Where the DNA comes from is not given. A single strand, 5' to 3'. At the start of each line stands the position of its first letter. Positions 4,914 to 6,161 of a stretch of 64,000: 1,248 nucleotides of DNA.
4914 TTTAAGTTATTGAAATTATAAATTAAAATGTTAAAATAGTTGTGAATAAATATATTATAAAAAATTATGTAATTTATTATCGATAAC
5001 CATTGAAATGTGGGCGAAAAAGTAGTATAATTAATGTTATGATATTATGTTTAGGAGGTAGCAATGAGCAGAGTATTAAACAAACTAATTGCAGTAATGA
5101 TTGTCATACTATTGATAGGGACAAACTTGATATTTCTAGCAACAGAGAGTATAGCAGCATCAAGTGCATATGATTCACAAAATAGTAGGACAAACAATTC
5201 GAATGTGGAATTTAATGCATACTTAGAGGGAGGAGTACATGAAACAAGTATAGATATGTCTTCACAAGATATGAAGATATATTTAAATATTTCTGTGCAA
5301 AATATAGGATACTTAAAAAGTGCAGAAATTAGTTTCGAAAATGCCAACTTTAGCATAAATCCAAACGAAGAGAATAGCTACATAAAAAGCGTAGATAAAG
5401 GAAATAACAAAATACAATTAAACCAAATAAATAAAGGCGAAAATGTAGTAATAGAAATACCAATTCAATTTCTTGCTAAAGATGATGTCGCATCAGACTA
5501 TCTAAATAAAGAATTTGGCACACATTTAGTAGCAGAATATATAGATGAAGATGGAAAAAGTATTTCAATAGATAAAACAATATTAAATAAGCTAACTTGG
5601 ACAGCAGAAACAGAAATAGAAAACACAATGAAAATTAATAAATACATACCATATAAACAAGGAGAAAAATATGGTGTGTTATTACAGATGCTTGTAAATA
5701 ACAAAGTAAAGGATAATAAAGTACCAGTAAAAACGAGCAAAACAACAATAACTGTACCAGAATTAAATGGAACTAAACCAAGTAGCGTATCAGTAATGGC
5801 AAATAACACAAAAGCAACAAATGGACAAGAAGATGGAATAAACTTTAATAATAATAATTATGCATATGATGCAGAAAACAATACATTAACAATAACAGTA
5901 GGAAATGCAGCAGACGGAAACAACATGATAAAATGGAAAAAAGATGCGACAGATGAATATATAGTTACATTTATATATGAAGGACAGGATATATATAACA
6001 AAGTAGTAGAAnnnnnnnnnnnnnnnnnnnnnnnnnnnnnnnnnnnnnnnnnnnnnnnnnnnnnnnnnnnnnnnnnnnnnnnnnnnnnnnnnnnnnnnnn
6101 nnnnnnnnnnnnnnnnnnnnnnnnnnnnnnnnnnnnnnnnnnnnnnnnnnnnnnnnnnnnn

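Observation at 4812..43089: Same triple 11-bp-phased direct repeat upstream of all three giant surface-protein loci: candidate shared regulon or promoter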

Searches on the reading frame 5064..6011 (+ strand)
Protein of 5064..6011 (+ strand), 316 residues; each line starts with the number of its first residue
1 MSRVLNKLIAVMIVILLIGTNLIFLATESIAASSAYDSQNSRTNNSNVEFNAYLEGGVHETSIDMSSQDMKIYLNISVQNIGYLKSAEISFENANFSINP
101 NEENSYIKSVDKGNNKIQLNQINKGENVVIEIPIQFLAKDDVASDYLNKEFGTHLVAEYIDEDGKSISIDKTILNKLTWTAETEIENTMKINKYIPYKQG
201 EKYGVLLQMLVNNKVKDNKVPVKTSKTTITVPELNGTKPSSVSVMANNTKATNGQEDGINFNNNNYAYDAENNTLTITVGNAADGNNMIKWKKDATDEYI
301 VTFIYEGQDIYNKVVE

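Call 54: find_related_loci(query=A3, collection=metagenome_contigs, flank=3000)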
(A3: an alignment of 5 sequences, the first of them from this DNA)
Query A3 (316 aa) in metagenome_contigs; peptide patterns used: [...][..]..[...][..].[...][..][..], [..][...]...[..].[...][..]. (x = any residue, [..] = any of these).
183 stretches matched a pattern; 18 encode a relative of the query (tblastn E <= 1e-3); 18 distinct loci.
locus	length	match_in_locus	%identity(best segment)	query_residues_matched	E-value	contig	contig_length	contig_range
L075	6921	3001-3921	38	1-305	2e-56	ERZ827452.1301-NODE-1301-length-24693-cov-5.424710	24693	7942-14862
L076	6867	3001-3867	30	3-305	3e-35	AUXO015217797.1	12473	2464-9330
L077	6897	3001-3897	31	3-309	6e-32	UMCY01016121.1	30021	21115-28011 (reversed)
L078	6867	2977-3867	30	1-304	1e-29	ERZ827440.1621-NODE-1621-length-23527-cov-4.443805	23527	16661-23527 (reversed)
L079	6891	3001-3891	31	1-304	8e-30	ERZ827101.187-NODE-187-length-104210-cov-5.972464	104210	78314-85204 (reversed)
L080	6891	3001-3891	30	1-304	2e-29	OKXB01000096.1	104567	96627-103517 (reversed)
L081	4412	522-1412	30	1-304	4e-29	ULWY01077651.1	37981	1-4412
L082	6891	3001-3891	30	1-304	3e-29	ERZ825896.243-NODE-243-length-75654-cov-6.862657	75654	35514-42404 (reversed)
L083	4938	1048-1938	30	1-304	2e-29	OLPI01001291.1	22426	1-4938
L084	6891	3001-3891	30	1-304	1e-28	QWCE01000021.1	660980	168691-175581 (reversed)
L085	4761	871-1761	30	1-304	1e-28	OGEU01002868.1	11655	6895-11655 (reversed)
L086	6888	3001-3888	32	1-304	7e-28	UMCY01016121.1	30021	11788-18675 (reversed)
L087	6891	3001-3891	29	1-304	8e-28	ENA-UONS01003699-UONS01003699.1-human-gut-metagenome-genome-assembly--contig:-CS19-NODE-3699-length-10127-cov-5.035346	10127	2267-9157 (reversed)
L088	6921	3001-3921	28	2-313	2e-25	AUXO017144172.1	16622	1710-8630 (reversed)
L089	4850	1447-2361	31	2-312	8e-22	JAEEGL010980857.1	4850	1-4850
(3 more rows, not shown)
